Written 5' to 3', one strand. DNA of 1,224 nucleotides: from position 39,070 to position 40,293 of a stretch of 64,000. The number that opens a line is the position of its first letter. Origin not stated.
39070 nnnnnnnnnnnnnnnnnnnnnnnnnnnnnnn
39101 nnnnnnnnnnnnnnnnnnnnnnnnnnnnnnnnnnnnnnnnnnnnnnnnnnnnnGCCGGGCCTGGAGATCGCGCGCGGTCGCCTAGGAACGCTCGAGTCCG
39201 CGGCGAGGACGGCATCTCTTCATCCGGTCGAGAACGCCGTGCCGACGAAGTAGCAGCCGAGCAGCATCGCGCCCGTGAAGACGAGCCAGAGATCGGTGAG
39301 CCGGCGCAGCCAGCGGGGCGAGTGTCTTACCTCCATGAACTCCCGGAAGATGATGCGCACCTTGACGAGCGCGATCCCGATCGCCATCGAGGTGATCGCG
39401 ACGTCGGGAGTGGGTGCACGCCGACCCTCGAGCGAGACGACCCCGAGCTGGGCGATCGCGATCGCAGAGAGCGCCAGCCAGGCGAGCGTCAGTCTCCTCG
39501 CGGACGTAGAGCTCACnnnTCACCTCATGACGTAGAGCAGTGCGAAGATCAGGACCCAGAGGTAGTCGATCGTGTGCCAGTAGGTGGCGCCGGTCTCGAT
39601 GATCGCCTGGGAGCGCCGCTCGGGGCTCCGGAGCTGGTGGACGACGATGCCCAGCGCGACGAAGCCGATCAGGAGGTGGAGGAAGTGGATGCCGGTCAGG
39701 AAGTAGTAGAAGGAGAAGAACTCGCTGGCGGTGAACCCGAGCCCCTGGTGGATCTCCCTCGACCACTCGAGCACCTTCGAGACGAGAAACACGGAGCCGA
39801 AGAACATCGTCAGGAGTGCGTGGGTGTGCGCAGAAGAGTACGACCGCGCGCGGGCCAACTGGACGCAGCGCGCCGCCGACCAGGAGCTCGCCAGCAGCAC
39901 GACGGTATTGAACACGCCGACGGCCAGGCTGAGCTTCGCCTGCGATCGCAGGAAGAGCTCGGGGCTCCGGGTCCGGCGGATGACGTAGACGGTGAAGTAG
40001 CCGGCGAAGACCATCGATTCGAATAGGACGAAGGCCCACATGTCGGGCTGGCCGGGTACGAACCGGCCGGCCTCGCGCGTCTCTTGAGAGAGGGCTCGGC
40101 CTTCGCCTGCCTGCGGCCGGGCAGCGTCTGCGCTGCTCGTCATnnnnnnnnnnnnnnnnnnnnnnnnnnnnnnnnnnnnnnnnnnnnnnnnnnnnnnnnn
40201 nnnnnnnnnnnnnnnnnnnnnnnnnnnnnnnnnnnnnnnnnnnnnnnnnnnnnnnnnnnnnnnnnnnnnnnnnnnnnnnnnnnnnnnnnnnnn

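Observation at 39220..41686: Orphan CoxIII-like and CoxIV-like subunits behind two tandem paralogous 6-TM proteins; no catalytic oxidase/reductase subunit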

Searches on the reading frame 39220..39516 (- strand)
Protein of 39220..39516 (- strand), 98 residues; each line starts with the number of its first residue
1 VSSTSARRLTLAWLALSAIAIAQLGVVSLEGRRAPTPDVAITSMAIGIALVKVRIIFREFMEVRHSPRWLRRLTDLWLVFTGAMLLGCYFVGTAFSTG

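Call 5: search_protein_families(library=pfam, proteins=[window:39220-39516:-], max_evalue=0.1)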
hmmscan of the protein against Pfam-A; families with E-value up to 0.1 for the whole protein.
window:39220-39516:- (98 aa): 2 families
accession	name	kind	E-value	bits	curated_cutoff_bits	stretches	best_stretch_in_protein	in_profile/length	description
PF03626.19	COX4_pro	-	8.3e-12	45.8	28.9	1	11-85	2-71/72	Prokaryotic Cytochrome C oxidase subunit IV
PF06474.18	LPAM_MltD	-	0.064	13.9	24.8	0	66-88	10-32/34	MltD lipid attachment motif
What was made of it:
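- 39220..39516 (-): NorF-like small membrane protein (COX4_pro family). Pfam COX4_pro 45.8 bits, above the cut-off (call 5).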

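Call 6: search_protein_families(library=ncbifam, proteins=[window:39220-39516:-], max_evalue=0.1)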
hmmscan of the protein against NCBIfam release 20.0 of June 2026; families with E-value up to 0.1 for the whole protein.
window:39220-39516:- (98 aa): 1 family
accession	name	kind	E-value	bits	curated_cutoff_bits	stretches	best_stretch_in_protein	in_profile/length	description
NF006242.0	PRK08378.1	subfamily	0.0082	16.6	98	1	20-57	34-72/85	hypothetical protein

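Call 48: search_solved_structures(query=window:39220-39516:-, max_evalue=1)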
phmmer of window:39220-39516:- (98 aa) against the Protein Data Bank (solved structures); distinct sequences matched with E-value up to 1: 0.
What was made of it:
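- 39220..39516 (-): No sequence match in the PDB (call 48).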

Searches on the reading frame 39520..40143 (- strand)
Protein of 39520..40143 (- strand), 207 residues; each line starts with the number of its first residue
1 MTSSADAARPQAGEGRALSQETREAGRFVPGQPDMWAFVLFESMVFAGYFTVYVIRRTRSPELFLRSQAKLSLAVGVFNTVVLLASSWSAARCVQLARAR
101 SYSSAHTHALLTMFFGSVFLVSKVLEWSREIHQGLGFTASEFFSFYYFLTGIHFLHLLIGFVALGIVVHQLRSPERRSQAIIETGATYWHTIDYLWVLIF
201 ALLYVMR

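Call 5: search_protein_families(library=pfam, proteins=[window:39520-40143:-], max_evalue=0.1)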
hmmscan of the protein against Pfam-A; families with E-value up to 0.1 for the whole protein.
window:39520-40143:- (207 aa): 1 family
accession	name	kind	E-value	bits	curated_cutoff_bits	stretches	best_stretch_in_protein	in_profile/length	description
PF00510.24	COX3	-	1.5e-09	38.5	23.8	1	37-205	82-255/258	Cytochrome c oxidase subunit III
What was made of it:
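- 39520..40143 (-): NorE-like protein of the 5-TM subunit-III (COX3) family. Pfam COX3 38.5 bits, above the cut-off (call 5).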

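Call 6: search_protein_families(library=ncbifam, proteins=[window:39520-40143:-], max_evalue=0.1)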
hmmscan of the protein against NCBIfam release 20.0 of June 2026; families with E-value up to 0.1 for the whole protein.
window:39520-40143:- (207 aa): 5 families
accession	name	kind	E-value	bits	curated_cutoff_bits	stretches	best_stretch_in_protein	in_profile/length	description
NF050119.1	aa3_CtaE_Actin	exception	4.4e-25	89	190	1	41-207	21-190/190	aa3-type cytochrome oxidase subunit III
TIGR02842.1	CyoC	equivalog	2.7e-20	73.4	223.75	1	35-206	5-177/180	cytochrome o ubiquinol oxidase subunit III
TIGR02897.1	QoxC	equivalog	1.4e-16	61.2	239.9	1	35-206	14-187/190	cytochrome aa3 quinol oxidase subunit III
NF007944.0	PRK10663.1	equivalog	3.6e-14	53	340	1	35-206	29-201/204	cytochrome o ubiquinol oxidase subunit III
NF011607.0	PRK15033.1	subfamily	0.041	12.8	524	1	62-124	114-176/389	tricarballylate utilization 4Fe-4S protein TcuB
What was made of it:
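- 39520..40143 (-): Below the NCBIfam CtaE and CyoC cut-offs (call 6).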

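Call 47: search_solved_structures(query=window:39520-40143:-, max_evalue=0.01)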
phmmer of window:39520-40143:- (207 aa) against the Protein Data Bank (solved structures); distinct sequences matched with E-value up to 0.01: 29.
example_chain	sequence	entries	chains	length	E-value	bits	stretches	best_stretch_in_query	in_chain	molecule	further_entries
9wcx_f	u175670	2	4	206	2.3e-18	70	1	7-207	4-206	Probable cytochrome c oxidase subunit 3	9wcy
6adq_G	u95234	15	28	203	1.2e-15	61.1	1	39-207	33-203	Cytochrome c oxidase subunit 3 | Cytochrome aa3 subunit 3 | Probable cytochrome c oxidase subunit 3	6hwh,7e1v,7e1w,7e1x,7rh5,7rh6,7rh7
6kob_C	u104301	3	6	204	3.3e-14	56.4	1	24-206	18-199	AA3-600 quinol oxidase subunit IIII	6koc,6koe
7q21_E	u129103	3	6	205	1.8e-13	54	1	37-206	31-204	Cytochrome c oxidase subunit 3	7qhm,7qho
8hcr_G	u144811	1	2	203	7.2e-13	52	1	39-207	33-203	Probable cytochrome c oxidase subunit 3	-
9f5x_2D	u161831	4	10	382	2.2e-10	43.9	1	34-205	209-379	Cytochrome c oxidase subunit 3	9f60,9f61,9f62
9ufb_C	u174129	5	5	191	3.1e-10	43.5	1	35-206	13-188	Cytochrome bo(3) ubiquinol oxidase subunit 3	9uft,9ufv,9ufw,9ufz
1fft_C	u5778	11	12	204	2.1e-09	40.7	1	35-206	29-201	UBIQUINOL OXIDASE | Cytochrome o ubiquinol oxidase | Cytochrome bo(3) ubiquinol oxidase subunit 3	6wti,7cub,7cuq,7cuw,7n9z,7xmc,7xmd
8f68_C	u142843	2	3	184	4e-09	39.8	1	36-206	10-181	Cytochrome bo(3) ubiquinol oxidase subunit 3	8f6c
6ymx_c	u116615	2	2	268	1.2e-06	31.8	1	37-204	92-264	Cytochrome c oxidase subunit 3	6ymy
6giq_c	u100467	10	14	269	1.2e-06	31.8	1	37-204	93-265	Cytochrome c oxidase subunit 3 | CYTOCHROME C OXIDASE SUBUNIT 3; SYNONYM: CYTOCHROME C OXIDASE POLYPEPTIDE III, COX3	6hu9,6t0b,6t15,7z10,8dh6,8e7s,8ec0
1m56_C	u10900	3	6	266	3.1e-06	30.4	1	77-205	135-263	CYTOCHROME C OXIDASE | Cytochrome c oxidase polypeptide III (Cytochrome AA3 subunit 3)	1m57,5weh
1qle_C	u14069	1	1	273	6.6e-06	29.3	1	109-205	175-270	CYTOCHROME C OXIDASE POLYPEPTIDE III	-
7ate_C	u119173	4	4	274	6.6e-06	29.3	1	109-205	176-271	Cytochrome c oxidase subunit 3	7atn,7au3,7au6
8c8q_C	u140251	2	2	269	7e-06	29.2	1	72-205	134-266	Cytochrome c oxidase subunit 3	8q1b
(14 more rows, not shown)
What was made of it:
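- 39520..40143 (-): Full-length matches to 5-TM subunit III chains in the PDB (call 47).
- Closest known: NorE/NorF. Same: That beats its match to any oxidase subunit III of known structure (70 bits or less, call 47).
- Closest known: Subunits III and IV of haem-copper quinol and cytochrome c oxidases. Same: The 5-TM form of subunit III is matched end to end (call 47).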

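Call 74: search_dna_similar(query=window:39520-40143:-, collection=plasmids, mode=protein, max_rows=60, max_evalue=0.00001, rows=spread)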
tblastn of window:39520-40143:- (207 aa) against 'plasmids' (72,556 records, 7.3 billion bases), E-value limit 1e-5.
Records with a match: 716; places in all: 801; records where one place covers at least 80% of the query: 698.
Best place of each record, by identity: <60% 716.
By first word of the organism name: Rhizobium 168; Ralstonia 137; Sinorhizobium 126; Azospirillum 22; Agrobacterium 18; Paraburkholderia 17; Paracoccus 14; Burkholderia 11; Ensifer 10; Mesorhizobium 9; and 83 more.
By predicted mobility (MOB-suite, as given by PLSDB): non-mobilizable 379; mobilizable 228; conjugative 109.
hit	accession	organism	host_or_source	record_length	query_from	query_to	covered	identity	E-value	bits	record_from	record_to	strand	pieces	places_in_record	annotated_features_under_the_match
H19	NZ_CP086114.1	Skermanella rosea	single cell,hydrocarbon-contaminated ...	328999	1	196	95%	39.0%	1e-28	119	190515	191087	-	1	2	cytochrome c oxidase subunit 3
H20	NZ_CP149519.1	Thioclava sp. GXIMD4215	pure culture,mangrove soil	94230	29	207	86%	37.0%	1e-25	110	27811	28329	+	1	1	cytochrome c oxidase subunit 3 family protein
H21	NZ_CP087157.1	Roseibium aggregatum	cell culture,seawater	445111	29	206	86%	36.5%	6e-29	120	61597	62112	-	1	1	cytochrome c oxidase subunit 3 family protein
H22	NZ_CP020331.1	Martelella mediterranea DSM 17316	-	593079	10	207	96%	31.6%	1e-14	79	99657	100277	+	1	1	cytochrome c oxidase subunit 3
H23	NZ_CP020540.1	Sphingobium herbicidovorans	cell culture,soil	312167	18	207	92%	31.4%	6e-19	91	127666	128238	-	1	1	cytochrome c oxidase subunit 3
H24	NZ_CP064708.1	Bradyrhizobium sp. 131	Acmispon strigosus,cell culture,root ...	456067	8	205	96%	29.2%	1e-12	73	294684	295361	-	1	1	heme-copper oxidase subunit III family protein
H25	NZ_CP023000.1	Rhizobium sp. 11515TR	Cell culture,agricultural soil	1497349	2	207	100%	27.8%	8e-10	65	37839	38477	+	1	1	record has no annotation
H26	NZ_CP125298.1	Paraburkholderia sabiae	Mimosa caesalpiniifolia,cell ...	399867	35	206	83%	32.8%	4e-16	83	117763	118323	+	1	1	cytochrome c oxidase subunit 3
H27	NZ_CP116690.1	Agrobacterium tumefaciens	Lettuce,cell culture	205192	13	206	94%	28.9%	4e-13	74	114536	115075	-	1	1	cytochrome c oxidase subunit 3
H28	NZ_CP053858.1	Agrobacterium pusense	Fusarium oxysporum f. sp. ...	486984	15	206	93%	28.6%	3e-12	72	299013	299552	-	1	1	cytochrome c oxidase subunit 3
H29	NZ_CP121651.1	Bradyrhizobium sp. CB82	Stylosanthes guianensis,cell culture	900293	5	206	98%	27.0%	1e-8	61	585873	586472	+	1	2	cytochrome (ubi)quinol oxidase subunit III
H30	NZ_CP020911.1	Rhizobium etli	Phaseolus vulgaris,cell culture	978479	26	204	86%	30.2%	1e-11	70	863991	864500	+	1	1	cytochrome c oxidase subunit 3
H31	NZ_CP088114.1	Sinorhizobium meliloti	cell culture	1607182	14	206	93%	27.8%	1e-6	55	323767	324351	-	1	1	none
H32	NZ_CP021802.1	Sinorhizobium meliloti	Medicago sativa,Single Cell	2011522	14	206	93%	27.8%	2e-6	55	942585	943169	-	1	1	none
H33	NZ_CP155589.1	Ralstonia solanacearum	Musa sp.,cell culture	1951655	2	205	99%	26.2%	5e-11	68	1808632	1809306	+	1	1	none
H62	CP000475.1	Paenarthrobacter aurescens TC1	-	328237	42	207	80%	28.6%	2e-14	79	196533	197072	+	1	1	ctaE: Cytochrome c oxidase subunit III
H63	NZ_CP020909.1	Rhizobium etli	Phaseolus vulgaris,cell culture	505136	36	206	83%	27.4%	1e-6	56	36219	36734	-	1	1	cyoC: cytochrome o ubiquinol oxidase subunit III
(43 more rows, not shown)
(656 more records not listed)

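Call 75: get_annotated_region(hit=H21, flank=6000)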
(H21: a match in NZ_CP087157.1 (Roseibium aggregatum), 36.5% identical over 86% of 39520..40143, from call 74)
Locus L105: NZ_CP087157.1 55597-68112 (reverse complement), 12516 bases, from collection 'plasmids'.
description: Roseibium aggregatum strain LZB033 plasmid p1_LZB033, complete sequence
organism: Roseibium aggregatum (NCBI taxid 187304)
taxonomy: Bacteria; Pseudomonadota; Alphaproteobacteria; Hyphomicrobiales; Stappiaceae; Roseibium; Roseibium aggregatum
host: -; source: cell culture,seawater; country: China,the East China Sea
typing (MOB-suite, as given by PLSDB): non-mobilizable
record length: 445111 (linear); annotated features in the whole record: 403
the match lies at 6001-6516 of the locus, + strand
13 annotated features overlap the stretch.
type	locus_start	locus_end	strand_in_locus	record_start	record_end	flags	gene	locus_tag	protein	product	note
CDS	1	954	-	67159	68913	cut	-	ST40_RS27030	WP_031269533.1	nitrite reductase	-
CDS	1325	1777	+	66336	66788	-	-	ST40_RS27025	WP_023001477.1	cytochrome c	-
CDS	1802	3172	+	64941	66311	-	-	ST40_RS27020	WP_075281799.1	cbb3-type cytochrome c oxidase subunit I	GO:0009060 - aerobic respiration [Evidence IEA]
CDS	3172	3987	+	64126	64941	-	-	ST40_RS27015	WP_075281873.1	CbbQ/NirQ/NorQ/GpvN family protein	-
CDS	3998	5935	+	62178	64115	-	-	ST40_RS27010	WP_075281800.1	VWA domain-containing protein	-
CDS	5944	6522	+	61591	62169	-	-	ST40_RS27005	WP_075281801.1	cytochrome c oxidase subunit 3 family protein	-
CDS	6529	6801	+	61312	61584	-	-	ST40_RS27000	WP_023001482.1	hypothetical protein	-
CDS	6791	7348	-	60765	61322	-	-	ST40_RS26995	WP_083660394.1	DUF4202 domain-containing protein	-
CDS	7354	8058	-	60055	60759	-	-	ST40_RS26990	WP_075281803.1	Crp/Fnr family transcriptional regulator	GO:0006355 - regulation of DNA-templated transcription [Evidence IEA]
CDS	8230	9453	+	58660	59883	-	hemA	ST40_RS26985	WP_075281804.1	5-aminolevulinate synthase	GO:0006783 - heme biosynthetic process [Evidence IEA]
CDS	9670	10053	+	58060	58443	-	-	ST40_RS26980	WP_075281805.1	cytochrome c family protein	-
CDS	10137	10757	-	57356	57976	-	-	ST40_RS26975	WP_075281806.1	gamma carbonic anhydrase family protein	-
CDS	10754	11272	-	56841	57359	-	-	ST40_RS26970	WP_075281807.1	MarR family transcriptional regulator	GO:0006355 - regulation of DNA-templated transcription [Evidence IEA]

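Call 76: get_annotated_region(hit=H19, flank=6000)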
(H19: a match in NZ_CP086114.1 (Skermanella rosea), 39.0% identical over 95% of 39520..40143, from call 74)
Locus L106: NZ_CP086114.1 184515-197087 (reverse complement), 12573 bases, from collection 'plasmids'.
description: Skermanella rosea strain KEMB 2255-458 plasmid pSR-3, complete sequence
organism: Skermanella rosea (NCBI taxid 1817965)
taxonomy: Bacteria; Pseudomonadota; Alphaproteobacteria; Rhodospirillales; Azospirillaceae; Skermanella; Skermanella rosea
host: -; source: single cell,hydrocarbon-contaminated desert sand; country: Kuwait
typing (MOB-suite, as given by PLSDB): non-mobilizable
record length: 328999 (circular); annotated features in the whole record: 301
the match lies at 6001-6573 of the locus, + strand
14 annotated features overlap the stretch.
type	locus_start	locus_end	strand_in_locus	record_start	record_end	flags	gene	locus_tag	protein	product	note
CDS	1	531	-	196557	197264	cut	-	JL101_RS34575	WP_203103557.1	Crp/Fnr family transcriptional regulator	GO:0006355 - regulation of DNA-templated transcription [Evidence IEA]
CDS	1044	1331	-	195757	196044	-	-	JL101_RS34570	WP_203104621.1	hypothetical protein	-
CDS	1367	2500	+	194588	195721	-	-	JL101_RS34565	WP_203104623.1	IS630 family transposase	-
CDS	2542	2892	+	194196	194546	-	-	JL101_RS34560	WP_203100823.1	hypothetical protein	-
CDS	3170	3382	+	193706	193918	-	-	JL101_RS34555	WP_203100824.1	hypothetical protein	-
CDS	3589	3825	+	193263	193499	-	-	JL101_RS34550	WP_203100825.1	hypothetical protein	-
CDS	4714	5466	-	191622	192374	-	-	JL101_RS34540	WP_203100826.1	SDR family oxidoreductase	-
CDS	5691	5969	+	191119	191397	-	-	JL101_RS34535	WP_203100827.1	DUF6522 family protein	-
CDS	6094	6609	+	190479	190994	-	-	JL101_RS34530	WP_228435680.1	cytochrome c oxidase subunit 3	-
CDS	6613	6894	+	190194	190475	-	-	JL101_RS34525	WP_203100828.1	cytochrome C oxidase subunit IV family protein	-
CDS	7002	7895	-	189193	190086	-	-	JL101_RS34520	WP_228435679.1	LysR family transcriptional regulator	GO:0006355 - regulation of DNA-templated transcription [Evidence IEA]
CDS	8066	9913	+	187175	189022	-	-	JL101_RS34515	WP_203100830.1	assimilatory sulfite reductase (NADPH) flavoprotein subunit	GO:0006790 - sulfur compound metabolic process [Evidence IEA]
CDS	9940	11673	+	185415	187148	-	-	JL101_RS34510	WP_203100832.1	NADPH-dependent assimilatory sulfite reductase hemoprotein subunit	GO:0008652 - amino acid biosynthetic process [Evidence IEA]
CDS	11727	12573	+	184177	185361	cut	metB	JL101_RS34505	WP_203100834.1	cystathionine gamma-synthase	GO:0019346 - transsulfuration [Evidence IEA]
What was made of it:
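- A NorE-type COX3+COX4 pair with no annotated M-like gene in the 12.5-kb stretch shown exists on a Skermanella plasmid (call 76).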

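Call 82: get_annotated_region(hit=H63, flank=4500)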
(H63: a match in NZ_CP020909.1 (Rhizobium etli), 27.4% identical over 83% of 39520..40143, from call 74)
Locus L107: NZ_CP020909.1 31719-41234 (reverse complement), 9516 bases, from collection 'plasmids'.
description: Rhizobium etli strain NXC12 plasmid pRetNXC12c, complete sequence
organism: Rhizobium etli (NCBI taxid 29449)
taxonomy: Bacteria; Pseudomonadota; Alphaproteobacteria; Hyphomicrobiales; Rhizobiaceae; Rhizobium; Rhizobium etli
host: -; source: Phaseolus vulgaris,cell culture; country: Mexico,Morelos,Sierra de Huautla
typing (MOB-suite, as given by PLSDB): non-mobilizable
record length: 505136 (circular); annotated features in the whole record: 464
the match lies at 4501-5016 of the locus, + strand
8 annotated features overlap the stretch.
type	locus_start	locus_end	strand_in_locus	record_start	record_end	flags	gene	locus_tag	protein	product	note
CDS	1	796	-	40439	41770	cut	-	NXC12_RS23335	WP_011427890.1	MFS transporter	GO:0055085 - transmembrane transport [Evidence IEA]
CDS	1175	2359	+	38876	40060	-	cyoA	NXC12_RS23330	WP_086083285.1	ubiquinol oxidase subunit II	GO:0015990 - electron transport coupled proton transport [Evidence IEA]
CDS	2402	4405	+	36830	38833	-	cyoB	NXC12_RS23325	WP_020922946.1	cytochrome o ubiquinol oxidase subunit I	GO:0015990 - electron transport coupled proton transport [Evidence IEA]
CDS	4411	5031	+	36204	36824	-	cyoC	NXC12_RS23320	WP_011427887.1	cytochrome o ubiquinol oxidase subunit III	GO:0015990 - electron transport coupled proton transport [Evidence IEA]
CDS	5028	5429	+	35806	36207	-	cyoD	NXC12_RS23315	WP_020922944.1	cytochrome o ubiquinol oxidase subunit IV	GO:0015990 - electron transport coupled proton transport [Evidence IEA]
CDS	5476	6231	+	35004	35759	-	-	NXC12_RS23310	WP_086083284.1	SURF1 family protein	-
CDS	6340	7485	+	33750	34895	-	-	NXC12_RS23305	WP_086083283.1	acyltransferase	-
CDS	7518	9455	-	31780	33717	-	-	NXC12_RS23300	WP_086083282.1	PAS domain-containing sensor histidine kinase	-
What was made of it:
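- COX3/COX4-type proteins otherwise accompany catalytic membrane subunits (calls 47, 75, 82).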

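Call 83: get_annotated_region(hit=H62, flank=5000)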
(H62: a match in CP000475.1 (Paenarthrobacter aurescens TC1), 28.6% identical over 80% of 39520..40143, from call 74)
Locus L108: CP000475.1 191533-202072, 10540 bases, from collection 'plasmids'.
description: Paenarthrobacter aurescens TC1 plasmid pTC1, complete sequence
organism: Paenarthrobacter aurescens TC1 (NCBI taxid 290340)
taxonomy: Bacteria; Actinomycetota; Actinomycetes; Micrococcales; Micrococcaceae; Paenarthrobacter; Paenarthrobacter aurescens; Paenarthrobacter aurescens TC1
host: -; source: -; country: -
typing (MOB-suite, as given by PLSDB): conjugative; replicon rep_cluster_1783; relaxase MOBF,MOBF; mating-pair formation MPF_T
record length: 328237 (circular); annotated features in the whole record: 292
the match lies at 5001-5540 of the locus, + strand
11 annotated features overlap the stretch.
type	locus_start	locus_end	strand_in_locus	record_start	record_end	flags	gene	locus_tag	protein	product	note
CDS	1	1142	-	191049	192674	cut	-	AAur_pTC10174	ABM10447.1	putative Cytochrome C biogenesis membrane protein, ResB-like family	-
CDS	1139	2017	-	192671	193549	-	-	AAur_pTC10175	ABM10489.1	hypothetical protein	-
CDS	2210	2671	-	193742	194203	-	-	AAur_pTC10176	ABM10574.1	hypothetical protein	-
CDS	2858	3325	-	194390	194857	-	-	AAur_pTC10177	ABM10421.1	Protein containing ATP/GTP-binding site motif A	-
CDS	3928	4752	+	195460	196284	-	-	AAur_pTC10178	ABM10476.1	M23 peptidase domain protein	-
CDS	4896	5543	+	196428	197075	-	ctaE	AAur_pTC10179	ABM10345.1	Cytochrome c oxidase subunit III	-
CDS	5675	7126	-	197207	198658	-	-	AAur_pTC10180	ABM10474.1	putative Multicopper oxidase family protein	-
CDS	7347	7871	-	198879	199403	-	-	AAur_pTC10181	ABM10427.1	hypothetical protein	-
CDS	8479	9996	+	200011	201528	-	-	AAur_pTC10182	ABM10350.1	putative Polysaccharide deacetylase domain protein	-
CDS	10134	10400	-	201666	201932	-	-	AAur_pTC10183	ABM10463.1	hypothetical protein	-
CDS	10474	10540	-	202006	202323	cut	-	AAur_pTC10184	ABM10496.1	hypothetical protein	-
